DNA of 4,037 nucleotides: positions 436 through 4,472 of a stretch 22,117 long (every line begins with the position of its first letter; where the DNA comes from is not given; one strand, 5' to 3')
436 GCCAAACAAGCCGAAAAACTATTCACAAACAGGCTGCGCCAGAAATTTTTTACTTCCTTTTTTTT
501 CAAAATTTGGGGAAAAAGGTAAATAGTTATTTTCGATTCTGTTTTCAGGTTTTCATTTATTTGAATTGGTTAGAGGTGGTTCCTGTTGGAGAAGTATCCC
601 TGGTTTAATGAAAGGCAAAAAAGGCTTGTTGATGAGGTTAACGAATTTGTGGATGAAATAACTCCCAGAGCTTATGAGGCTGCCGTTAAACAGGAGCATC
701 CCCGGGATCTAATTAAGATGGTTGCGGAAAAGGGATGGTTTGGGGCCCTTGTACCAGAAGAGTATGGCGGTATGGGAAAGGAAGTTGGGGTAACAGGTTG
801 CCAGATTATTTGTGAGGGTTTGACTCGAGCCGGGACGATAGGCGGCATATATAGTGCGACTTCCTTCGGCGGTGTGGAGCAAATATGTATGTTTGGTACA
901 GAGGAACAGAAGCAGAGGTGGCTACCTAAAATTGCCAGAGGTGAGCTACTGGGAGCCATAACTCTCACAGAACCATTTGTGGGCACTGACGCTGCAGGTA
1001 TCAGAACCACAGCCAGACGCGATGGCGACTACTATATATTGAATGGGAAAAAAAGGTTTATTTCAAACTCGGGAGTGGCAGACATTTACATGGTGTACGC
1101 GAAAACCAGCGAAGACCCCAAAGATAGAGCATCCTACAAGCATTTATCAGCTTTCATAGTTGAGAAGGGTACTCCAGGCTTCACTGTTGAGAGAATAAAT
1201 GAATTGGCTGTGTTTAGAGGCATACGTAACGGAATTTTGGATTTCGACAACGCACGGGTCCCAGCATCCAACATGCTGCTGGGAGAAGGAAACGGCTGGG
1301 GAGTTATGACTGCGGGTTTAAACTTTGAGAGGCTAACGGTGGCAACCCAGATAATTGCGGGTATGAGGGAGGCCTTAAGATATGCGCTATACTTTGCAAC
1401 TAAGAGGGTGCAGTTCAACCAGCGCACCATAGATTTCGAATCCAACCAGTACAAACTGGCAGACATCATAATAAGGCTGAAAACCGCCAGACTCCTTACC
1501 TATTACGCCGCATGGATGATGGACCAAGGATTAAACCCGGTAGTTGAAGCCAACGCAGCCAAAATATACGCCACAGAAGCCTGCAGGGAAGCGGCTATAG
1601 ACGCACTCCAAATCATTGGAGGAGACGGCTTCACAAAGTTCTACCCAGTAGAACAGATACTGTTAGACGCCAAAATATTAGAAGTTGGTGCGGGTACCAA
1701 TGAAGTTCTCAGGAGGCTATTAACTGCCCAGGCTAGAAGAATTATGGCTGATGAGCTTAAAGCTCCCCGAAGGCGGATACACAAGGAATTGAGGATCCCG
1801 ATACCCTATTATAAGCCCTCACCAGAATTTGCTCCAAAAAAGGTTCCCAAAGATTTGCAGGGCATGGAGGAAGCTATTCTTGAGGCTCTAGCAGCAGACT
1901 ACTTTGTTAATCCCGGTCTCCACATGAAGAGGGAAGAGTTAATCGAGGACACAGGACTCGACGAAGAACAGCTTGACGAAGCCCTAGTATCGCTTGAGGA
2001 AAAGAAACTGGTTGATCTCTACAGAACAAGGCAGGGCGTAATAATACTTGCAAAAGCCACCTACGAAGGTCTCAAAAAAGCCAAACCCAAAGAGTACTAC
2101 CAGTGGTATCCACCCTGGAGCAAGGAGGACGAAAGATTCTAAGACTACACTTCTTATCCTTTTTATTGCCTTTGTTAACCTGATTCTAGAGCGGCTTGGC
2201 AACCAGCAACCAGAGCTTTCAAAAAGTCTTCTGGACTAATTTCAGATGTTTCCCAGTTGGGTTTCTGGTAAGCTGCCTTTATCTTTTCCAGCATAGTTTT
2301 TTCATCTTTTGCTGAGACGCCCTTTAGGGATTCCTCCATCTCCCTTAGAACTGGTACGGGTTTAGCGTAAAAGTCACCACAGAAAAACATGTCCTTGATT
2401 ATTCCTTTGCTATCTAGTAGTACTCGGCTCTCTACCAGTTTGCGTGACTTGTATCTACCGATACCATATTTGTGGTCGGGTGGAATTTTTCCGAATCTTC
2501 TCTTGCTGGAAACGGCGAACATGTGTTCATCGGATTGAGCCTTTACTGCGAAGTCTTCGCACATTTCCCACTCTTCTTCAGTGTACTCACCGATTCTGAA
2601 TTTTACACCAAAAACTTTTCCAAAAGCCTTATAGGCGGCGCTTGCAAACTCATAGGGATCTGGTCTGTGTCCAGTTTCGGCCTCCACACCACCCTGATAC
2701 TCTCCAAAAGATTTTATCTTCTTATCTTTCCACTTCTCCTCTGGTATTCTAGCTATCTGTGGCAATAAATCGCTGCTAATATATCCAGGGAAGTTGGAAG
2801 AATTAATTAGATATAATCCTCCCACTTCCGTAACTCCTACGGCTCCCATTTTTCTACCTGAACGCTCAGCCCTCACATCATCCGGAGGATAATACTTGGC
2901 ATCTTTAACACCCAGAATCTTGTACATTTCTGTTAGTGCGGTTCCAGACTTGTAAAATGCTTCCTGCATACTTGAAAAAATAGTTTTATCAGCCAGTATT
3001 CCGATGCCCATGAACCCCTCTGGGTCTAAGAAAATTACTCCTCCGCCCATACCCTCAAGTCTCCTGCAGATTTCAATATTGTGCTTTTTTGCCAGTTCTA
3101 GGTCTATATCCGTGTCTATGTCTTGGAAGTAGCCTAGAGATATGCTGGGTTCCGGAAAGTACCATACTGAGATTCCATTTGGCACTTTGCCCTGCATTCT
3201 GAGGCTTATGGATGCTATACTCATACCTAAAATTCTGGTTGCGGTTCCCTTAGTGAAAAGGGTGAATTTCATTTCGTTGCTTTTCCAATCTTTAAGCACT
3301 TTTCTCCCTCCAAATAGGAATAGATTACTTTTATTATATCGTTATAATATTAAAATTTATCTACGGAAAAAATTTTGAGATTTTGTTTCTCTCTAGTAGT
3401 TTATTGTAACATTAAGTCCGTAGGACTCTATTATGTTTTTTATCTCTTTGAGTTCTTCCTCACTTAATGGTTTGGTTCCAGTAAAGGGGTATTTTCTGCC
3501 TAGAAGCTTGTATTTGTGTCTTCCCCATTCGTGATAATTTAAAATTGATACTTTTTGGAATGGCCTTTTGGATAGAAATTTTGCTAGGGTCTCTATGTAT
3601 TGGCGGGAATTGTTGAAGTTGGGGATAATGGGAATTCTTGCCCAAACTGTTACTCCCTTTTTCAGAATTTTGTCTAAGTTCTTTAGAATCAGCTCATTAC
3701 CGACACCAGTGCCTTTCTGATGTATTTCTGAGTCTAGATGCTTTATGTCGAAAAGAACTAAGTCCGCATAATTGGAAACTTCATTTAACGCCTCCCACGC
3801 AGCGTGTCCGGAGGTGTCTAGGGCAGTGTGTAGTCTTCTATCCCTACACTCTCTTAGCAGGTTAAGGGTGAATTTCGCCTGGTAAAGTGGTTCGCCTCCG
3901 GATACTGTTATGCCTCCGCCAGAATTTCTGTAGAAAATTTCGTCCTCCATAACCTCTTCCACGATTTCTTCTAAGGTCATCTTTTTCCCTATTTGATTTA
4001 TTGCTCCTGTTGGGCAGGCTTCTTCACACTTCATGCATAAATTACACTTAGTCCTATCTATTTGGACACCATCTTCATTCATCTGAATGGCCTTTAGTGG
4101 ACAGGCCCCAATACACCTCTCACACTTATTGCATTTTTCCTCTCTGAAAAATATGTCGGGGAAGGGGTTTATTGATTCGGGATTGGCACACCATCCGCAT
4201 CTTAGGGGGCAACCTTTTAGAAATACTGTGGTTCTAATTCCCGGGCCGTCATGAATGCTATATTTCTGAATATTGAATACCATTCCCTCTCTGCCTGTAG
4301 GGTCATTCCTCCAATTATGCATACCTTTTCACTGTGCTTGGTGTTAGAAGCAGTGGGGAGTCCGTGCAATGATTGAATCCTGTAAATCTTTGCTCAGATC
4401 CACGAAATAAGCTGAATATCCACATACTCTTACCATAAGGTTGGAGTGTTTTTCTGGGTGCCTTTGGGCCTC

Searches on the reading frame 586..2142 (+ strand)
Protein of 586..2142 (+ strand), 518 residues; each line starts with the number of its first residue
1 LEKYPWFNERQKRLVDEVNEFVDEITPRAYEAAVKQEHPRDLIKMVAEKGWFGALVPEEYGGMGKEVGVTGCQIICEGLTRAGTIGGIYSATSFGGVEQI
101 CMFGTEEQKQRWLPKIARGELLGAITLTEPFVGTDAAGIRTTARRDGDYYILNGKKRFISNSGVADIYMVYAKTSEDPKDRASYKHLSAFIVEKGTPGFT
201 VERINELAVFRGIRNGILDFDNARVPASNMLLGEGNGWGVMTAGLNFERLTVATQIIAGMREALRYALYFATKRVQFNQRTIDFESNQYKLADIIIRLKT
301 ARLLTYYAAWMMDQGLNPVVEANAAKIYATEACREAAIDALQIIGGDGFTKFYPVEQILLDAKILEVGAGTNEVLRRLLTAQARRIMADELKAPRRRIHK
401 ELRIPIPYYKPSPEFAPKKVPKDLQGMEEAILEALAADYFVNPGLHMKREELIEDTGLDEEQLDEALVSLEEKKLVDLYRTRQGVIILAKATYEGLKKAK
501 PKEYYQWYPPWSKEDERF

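Call 3: search_protein_families(library=pfam, proteins=[window:586-2142:+])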
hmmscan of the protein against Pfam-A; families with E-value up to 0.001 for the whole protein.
window:586-2142:+ (518 aa): 4 families
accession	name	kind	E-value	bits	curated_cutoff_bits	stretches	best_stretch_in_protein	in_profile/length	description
PF00441.29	Acyl-CoA_dh_1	-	2.3e-39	135.4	22.4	1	235-381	1-147/150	Acyl-CoA dehydrogenase, C-terminal domain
PF02771.21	Acyl-CoA_dh_N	-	6.3e-26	91.4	22.9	1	9-120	2-113/113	Acyl-CoA dehydrogenase, N-terminal domain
PF02770.24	Acyl-CoA_dh_M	-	2.6e-21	76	33.3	1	124-222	1-96/97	Acyl-CoA dehydrogenase, middle domain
PF08028.16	Acyl-CoA_dh_2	-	1.6e-10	41.8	22.7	1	261-367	12-128/134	Acyl-CoA dehydrogenase, C-terminal domain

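Call 4: search_protein_families(library=ncbifam, proteins=[window:586-2142:+])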
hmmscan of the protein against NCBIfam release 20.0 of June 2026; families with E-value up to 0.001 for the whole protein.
window:586-2142:+ (518 aa): 22 families
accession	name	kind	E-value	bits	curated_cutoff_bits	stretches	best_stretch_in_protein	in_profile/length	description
NF042972.1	AcrlCoAredClosAcrC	equivalog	5.9e-78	262.2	640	1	7-378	5-371/378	acryloyl-CoA reductase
NF058590.1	AcCoDHFadEBacil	equivalog_domain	3.1e-66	224.1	600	1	7-392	21-420/586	acyl-CoA dehydrogenase FadE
NF045652.1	ProlPCPDhRedW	equivalog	5.5e-65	219.6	650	1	13-376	6-366/376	L-prolyl-[peptidyl-carrier protein] dehydrogenase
NF053553.1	prodigi_MBC_PigA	equivalog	2.6e-62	211.1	500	1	8-380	6-376/381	prodigiosin MBC biosynthesis dehydrogenase PigA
NF042439.1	SulpropCoADesulf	equivalog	5e-61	206.5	600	1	22-382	8-369/379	3-sulfinopropanoyl-CoA desulfinase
NF045552.1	GlutCoADH_Des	equivalog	1e-59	202.7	470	1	10-377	8-373/387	glutaryl-CoA dehydrogenase Acd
NF043006.1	CyhCrbnylCoADH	equivalog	1.7e-58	198.4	650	1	8-380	5-372/380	cyclohexane-1-carbonyl-CoA dehydrogenase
NF008997.0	PRK12341.1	equivalog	2.2e-50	171.8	537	1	8-375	6-368/382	acyl-CoA dehydrogenase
TIGR03207.1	cyc_hxne_CoA_dh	equivalog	3.5e-50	170.8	575.35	1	8-380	2-368/372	cyclohexanecarboxyl-CoA dehydrogenase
NF002885.1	PRK03354.1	equivalog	3.3e-42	144.9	540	1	7-375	5-365/378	crotonobetainyl-CoA dehydrogenase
NF052270.1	Staph_DH_FadE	equivalog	1.4e-39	136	600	1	98-374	115-384/400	acyl-CoA dehydrogenase FadE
NF007000.1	PRK09463.1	subfamily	1.1e-30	106.6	600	1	15-349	52-398/726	acyl-CoA dehydrogenase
NF037942.1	ac_ACP_DH_MbtN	equivalog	1.3e-23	83.4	700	1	12-383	6-365/376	mycobactin biosynthesis acyl-ACP dehydrogenase MbtN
NF009586.0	PRK13026.1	subfamily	1.6e-23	82.9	608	1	33-349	104-433/777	acyl-CoA dehydrogenase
TIGR03204.1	pimC_large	equivalog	1.3e-22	80.2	623.85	1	37-303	35-296/395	pimeloyl-CoA dehydrogenase large subunit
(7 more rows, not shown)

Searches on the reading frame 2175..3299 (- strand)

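Call 3: search_protein_families(library=pfam, proteins=[window:2175-3299:-])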
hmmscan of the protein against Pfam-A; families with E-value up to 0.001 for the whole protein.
window:2175-3299:- (374 aa): 1 family
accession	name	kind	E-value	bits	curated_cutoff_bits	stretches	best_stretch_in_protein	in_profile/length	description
PF21948.1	LplA-B_cat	-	1.1e-11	45.5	27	1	38-226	20-199/200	Lipoyl protein ligase A/B catalytic domain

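Call 4: search_protein_families(library=ncbifam, proteins=[window:2175-3299:-])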
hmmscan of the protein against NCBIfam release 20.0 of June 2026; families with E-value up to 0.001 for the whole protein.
window:2175-3299:- (374 aa): 5 families
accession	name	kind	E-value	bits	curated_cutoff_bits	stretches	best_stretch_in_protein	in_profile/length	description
NF053751.1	LplAB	exception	4.8e-17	62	550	1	35-254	125-337/348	lipoate-protein ligase LplAB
NF053750.1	LplA_large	exception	2.8e-15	56.4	480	1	29-250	19-234/248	lipoate-protein ligase large subunit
TIGR00545.2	lipoyltrans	equivalog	2e-10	40.1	280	1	44-363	32-327/328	lipoate--protein ligase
NF053749.1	LplB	equivalog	8.3e-08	32.3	65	1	282-363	2-82/86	lipoate-protein ligase small subunit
NF053790.1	LplA_LipA_fuse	exception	5e-07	28.7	800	1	49-334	40-298/606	bifunctional lipoate--protein ligase/lipoyl synthase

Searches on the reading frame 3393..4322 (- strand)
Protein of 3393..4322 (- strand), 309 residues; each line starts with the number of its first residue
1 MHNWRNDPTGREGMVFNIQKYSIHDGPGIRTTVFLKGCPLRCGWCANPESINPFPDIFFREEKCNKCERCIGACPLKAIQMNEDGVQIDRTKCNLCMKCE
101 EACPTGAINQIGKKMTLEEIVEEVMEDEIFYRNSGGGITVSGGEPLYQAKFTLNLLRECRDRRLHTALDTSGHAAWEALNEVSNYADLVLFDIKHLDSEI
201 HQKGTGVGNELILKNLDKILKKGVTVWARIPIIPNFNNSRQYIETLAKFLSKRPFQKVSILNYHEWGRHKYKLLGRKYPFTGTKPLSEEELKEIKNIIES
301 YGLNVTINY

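Call 3: search_protein_families(library=pfam, proteins=[window:3393-4322:-])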
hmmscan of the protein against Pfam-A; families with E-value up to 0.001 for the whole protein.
window:3393-4322:- (309 aa): 10 families
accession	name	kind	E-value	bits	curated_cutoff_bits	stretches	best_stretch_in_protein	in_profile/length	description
PF04055.27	Radical_SAM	-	5.8e-18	66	29.5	1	103-239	14-157/166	Radical SAM superfamily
PF13353.11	Fer4_12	-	1.8e-13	51.4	22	2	98-187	14-110/137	4Fe-4S single cluster domain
PF00037.32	Fer4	-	2.5e-12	46.5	21.1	2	86-108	1-23/24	4Fe-4S binding domain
PF12837.12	Fer4_6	-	1.1e-11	44.5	25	1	86-108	2-24/24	4Fe-4S binding domain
PF12838.12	Fer4_7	-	6.4e-08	33.4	27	1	63-107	1-52/52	4Fe-4S dicluster domain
PF13237.11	Fer4_10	-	3.5e-07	30.5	25.5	1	58-104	3-53/53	4Fe-4S dicluster domain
PF13484.11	Fer4_16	-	9.6e-07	29.9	30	1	92-120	1-29/66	4Fe-4S double cluster binding domain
PF13187.11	Fer4_9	-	1.7e-06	28.3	27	1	63-108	1-52/52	4Fe-4S dicluster domain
PF14697.11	Fer4_21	-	3.2e-06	27.6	35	1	60-108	4-57/59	4Fe-4S dicluster domain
PF12797.12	Fer4_2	-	5.7e-05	23.3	24.5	1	86-105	3-22/22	4Fe-4S binding domain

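Call 4: search_protein_families(library=ncbifam, proteins=[window:3393-4322:-])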
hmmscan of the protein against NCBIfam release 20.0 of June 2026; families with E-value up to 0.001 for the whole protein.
window:3393-4322:- (309 aa): 75 families (the best 25 are shown)
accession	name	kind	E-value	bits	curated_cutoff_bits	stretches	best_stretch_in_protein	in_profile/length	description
TIGR02494.1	PFLE_PFLC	subfamily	3.8e-112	374.3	174.35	1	15-302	1-293/293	glycyl-radical enzyme activating protein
NF048010.1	SfplDhtActHpsHDes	equivalog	2.5e-107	358.1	430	1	11-297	4-297/298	(2S)-3-sulfopropanediol dehydratase activating enzyme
NF043069.1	T4HPD_activ_SAM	equivalog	6e-107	357.4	425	1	13-307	2-297/299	trans-4-hydroxy-L-proline dehydratase activase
TIGR04395.1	cutC_activ_rSAM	equivalog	4.7e-97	325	360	1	11-307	3-306/309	choline TMA-lyase-activating enzyme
NF033719.1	ind_deCO2_activ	equivalog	4.6e-92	308.5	425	1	13-305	1-300/302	indoleacetate decarboxylase activase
NF033717.2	HPDL_rSAM_activ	equivalog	3.3e-86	289.3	420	1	12-302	3-300/311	4-hydroxyphenylacetate decarboxylase activase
NF048008.1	SfplDhtActHpfHKleb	equivalog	8.9e-85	284.7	500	1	14-297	1-292/308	(2S)-3-sulfopropanediol dehydratase activating enzyme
TIGR04003.1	rSAM_BssD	equivalog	6.9e-81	271.8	496.45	1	14-307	2-306/314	[benzylsuccinate synthase]-activating enzyme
NF007483.0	PRK10076.1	equivalog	5.3e-76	255.6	326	2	92-307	75-290/292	[formate-C-acetyltransferase]-activating enzyme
TIGR02493.1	PFLA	equivalog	1.4e-61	207.8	231.75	2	105-300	37-234/235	pyruvate formate-lyase-activating protein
TIGR04041.1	activase_YjjW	hypoth_equivalog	4.7e-53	180.4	250.2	1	13-272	2-247/276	YjjW family glycine radical enzyme activase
NF008356.0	PRK11145.1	equivalog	1.2e-51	175.3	375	2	110-306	46-245/246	pyruvate formate lyase 1-activating protein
TIGR02495.1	NrdG2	equivalog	5.2e-18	65.1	131.15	2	102-252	29-182/193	anaerobic ribonucleoside-triphosphate reductase activating protein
TIGR02700.1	flavo_MJ0208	hypoth_equivalog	1.1e-11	44.5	251.35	1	60-116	146-203/234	dihydromethanopterin reductase (acceptor)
TIGR04349.1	rSAM_QueE_gams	hypoth_equivalog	2.6e-11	43.6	300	1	91-203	27-125/210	7-carboxy-7-deazaguanine synthase QueE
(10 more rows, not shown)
